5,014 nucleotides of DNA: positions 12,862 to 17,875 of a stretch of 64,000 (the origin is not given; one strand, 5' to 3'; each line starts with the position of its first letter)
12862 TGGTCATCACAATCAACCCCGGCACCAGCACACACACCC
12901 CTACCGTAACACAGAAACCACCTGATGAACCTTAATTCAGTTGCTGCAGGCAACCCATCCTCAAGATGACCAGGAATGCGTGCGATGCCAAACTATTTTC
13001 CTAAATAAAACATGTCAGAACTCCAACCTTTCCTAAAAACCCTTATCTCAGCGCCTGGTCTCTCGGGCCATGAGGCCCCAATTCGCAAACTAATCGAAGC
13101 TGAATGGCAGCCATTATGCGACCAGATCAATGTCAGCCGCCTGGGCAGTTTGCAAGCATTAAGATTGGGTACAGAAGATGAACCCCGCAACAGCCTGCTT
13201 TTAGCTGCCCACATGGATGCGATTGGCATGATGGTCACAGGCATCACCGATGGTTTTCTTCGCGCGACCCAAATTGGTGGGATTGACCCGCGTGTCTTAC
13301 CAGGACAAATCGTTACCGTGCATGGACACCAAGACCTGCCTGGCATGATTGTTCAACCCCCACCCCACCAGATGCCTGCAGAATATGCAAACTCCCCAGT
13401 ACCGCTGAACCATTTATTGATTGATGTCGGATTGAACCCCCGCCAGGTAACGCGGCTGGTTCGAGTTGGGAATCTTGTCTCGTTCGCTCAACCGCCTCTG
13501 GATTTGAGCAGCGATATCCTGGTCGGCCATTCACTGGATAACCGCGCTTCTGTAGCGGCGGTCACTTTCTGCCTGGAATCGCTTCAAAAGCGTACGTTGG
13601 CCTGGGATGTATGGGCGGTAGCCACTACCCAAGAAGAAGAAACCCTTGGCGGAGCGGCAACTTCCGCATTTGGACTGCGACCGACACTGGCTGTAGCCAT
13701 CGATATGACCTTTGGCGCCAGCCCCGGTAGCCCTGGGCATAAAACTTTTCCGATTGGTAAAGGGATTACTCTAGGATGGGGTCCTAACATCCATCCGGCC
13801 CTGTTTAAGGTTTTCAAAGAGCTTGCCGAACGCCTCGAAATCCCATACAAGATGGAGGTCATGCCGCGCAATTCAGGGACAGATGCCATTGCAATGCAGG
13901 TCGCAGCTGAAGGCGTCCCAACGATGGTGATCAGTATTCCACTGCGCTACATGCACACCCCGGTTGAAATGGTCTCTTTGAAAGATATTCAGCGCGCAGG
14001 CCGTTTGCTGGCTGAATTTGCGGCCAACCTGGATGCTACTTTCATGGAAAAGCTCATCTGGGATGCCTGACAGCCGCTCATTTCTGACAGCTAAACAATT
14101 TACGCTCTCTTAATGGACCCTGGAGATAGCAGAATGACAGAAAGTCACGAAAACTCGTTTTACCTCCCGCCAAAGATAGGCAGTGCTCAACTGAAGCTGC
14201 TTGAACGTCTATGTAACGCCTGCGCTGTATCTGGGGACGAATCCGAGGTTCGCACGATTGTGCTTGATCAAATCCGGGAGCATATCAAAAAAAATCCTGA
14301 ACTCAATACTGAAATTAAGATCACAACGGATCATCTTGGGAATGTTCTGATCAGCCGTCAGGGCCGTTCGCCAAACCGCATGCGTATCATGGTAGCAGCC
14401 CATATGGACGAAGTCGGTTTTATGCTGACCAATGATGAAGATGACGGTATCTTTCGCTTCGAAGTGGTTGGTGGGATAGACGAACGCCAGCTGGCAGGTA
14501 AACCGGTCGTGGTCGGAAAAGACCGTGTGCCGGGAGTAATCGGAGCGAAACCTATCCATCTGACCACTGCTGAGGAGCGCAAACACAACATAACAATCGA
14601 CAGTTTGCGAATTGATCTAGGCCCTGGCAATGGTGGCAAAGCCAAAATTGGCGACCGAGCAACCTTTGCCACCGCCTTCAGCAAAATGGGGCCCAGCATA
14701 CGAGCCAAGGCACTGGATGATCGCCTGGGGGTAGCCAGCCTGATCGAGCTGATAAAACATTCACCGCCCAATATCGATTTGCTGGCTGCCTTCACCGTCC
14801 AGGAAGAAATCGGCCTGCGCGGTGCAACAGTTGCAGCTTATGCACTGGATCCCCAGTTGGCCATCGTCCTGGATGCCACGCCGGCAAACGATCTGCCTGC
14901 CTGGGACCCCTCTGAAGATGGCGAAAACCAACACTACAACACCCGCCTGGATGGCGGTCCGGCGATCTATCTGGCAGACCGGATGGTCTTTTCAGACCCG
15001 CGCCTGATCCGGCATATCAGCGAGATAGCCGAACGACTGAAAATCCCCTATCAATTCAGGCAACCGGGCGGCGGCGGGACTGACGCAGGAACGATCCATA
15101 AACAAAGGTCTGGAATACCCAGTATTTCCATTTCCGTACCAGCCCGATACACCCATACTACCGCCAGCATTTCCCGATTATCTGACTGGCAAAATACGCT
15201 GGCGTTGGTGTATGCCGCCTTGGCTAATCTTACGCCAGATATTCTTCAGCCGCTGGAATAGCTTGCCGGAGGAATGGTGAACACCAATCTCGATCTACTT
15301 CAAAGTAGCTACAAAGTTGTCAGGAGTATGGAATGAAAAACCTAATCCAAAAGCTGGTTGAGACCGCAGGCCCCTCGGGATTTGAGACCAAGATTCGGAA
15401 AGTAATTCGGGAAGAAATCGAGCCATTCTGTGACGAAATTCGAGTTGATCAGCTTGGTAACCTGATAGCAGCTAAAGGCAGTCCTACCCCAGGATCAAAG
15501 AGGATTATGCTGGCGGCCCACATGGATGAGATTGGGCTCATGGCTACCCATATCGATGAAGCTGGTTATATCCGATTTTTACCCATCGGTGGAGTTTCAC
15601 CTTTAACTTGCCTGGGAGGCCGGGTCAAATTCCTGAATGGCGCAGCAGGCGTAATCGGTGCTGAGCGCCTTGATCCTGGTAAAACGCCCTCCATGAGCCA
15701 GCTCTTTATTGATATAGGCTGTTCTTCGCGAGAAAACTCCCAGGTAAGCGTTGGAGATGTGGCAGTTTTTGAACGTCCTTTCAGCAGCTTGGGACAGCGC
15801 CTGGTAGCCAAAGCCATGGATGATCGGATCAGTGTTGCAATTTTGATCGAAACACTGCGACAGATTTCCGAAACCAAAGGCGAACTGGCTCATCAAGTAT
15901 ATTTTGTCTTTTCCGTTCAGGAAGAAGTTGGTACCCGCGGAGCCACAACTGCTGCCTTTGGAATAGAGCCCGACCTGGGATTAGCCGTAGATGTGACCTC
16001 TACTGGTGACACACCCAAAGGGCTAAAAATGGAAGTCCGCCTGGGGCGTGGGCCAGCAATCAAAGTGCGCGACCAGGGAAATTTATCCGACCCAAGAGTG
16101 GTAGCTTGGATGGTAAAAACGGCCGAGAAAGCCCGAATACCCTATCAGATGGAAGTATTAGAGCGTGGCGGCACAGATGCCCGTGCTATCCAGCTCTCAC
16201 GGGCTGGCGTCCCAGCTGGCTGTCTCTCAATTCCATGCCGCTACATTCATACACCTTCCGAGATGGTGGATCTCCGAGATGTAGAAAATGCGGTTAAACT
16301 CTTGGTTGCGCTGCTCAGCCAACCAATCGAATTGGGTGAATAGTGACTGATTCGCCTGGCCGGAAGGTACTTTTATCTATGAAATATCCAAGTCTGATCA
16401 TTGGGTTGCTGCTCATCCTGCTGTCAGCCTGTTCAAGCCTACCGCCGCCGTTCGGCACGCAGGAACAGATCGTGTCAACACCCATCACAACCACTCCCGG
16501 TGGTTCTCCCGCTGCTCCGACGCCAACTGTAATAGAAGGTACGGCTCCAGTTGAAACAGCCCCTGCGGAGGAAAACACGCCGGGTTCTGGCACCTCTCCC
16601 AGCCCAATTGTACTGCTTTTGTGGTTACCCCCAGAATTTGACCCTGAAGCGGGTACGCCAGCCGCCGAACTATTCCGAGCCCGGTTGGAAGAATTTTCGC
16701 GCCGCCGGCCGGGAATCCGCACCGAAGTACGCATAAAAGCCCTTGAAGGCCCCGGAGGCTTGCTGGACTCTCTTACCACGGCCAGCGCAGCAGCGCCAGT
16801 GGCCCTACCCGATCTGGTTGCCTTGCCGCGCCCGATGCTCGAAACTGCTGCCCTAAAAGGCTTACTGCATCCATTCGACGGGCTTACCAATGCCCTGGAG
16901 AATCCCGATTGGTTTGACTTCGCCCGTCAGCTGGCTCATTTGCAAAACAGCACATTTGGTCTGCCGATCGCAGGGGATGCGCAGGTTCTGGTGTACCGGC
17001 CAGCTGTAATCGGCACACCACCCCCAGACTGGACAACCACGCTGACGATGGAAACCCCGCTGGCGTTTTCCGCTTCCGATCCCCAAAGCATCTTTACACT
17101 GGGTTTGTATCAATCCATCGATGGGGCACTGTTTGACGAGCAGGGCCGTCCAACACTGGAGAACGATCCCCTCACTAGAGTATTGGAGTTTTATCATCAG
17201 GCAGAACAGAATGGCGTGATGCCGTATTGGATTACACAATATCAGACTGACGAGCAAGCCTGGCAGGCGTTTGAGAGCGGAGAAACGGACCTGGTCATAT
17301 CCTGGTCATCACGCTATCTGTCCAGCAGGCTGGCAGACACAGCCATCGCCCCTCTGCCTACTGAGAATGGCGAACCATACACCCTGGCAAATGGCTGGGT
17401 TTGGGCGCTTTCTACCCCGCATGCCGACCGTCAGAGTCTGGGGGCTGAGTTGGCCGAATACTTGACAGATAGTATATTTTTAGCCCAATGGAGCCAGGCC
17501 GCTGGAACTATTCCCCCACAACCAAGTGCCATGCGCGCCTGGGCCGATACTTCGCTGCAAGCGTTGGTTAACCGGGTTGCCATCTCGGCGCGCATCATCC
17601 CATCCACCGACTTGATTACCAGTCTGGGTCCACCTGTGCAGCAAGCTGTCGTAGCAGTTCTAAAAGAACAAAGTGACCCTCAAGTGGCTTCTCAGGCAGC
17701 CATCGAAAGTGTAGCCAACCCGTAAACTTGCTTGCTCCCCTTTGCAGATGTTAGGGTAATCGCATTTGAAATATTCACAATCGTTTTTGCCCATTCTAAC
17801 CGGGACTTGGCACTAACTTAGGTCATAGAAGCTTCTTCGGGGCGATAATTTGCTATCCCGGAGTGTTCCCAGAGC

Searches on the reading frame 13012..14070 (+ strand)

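Call 49: search_protein_families(library=pfam, max_evalue=0.00001, proteins=[window:13012-14070:+])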
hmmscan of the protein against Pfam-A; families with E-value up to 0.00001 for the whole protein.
window:13012-14070:+ (352 aa): 2 families
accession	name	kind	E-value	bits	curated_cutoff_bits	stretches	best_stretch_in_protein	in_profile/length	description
PF05343.19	Peptidase_M42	-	1.6e-70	237.9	23.2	1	46-332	2-292/292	M42 glutamyl aminopeptidase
PF01546.33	Peptidase_M20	-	2.6e-08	34.5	24.6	1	175-338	34-205/206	Peptidase family M20/M25/M40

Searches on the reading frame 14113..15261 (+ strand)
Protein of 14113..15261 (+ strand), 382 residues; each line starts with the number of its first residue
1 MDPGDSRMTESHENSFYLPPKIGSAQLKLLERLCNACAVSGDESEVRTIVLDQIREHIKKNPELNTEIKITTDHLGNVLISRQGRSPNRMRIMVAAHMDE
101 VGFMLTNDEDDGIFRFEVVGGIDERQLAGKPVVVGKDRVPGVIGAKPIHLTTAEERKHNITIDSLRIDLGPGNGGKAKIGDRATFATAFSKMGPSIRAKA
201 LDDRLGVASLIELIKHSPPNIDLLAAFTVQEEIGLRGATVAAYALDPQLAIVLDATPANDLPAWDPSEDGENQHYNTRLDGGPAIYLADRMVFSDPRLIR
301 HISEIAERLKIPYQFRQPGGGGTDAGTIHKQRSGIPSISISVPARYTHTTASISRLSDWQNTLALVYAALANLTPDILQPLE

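Call 49: search_protein_families(library=pfam, max_evalue=0.00001, proteins=[window:14113-15261:+])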
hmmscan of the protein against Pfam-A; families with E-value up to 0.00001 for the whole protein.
window:14113-15261:+ (382 aa): 1 family
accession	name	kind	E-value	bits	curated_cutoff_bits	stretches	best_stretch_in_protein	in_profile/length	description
PF05343.19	Peptidase_M42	-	1e-75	255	23.2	1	76-365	1-292/292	M42 glutamyl aminopeptidase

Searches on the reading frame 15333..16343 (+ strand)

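Call 49: search_protein_families(library=pfam, max_evalue=0.00001, proteins=[window:15333-16343:+])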
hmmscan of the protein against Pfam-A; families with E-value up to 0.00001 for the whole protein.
window:15333-16343:+ (336 aa): 3 families
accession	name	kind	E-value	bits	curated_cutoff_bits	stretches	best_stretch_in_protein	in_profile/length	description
PF05343.19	Peptidase_M42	-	8.5e-90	301.2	23.2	1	42-323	1-292/292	M42 glutamyl aminopeptidase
PF01546.33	Peptidase_M20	-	1.5e-14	54.8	24.6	1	149-329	18-205/206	Peptidase family M20/M25/M40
PF04389.22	Peptidase_M28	-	3.2e-07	30.7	21.3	0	161-310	30-172/193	Peptidase family M28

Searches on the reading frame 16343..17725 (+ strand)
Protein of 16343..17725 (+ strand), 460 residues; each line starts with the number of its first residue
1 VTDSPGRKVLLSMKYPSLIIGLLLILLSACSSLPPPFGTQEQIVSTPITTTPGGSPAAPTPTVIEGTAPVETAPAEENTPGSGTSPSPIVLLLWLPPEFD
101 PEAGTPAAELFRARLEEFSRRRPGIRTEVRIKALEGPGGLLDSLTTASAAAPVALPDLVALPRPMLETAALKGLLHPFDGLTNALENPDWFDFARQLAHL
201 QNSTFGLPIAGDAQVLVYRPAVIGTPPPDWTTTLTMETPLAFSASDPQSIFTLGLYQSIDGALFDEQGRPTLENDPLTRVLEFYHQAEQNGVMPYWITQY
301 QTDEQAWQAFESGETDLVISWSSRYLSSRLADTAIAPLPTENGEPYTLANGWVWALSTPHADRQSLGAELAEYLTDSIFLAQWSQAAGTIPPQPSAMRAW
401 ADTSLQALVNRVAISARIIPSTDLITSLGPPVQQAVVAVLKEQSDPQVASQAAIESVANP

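Call 50: search_protein_families(library=pfam, max_evalue=0.00001, proteins=[window:16343-17725:+])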
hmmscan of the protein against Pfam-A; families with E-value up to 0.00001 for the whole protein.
window:16343-17725:+ (460 aa): 2 families
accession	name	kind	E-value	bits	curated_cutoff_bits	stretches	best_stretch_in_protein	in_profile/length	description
PF13416.11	SBP_bac_8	-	1e-17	65.3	27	1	129-396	12-265/279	Bacterial extracellular solute-binding protein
PF01547.30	SBP_bac_1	-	1.2e-14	55.5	26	1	110-375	9-301/307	Bacterial extracellular solute-binding protein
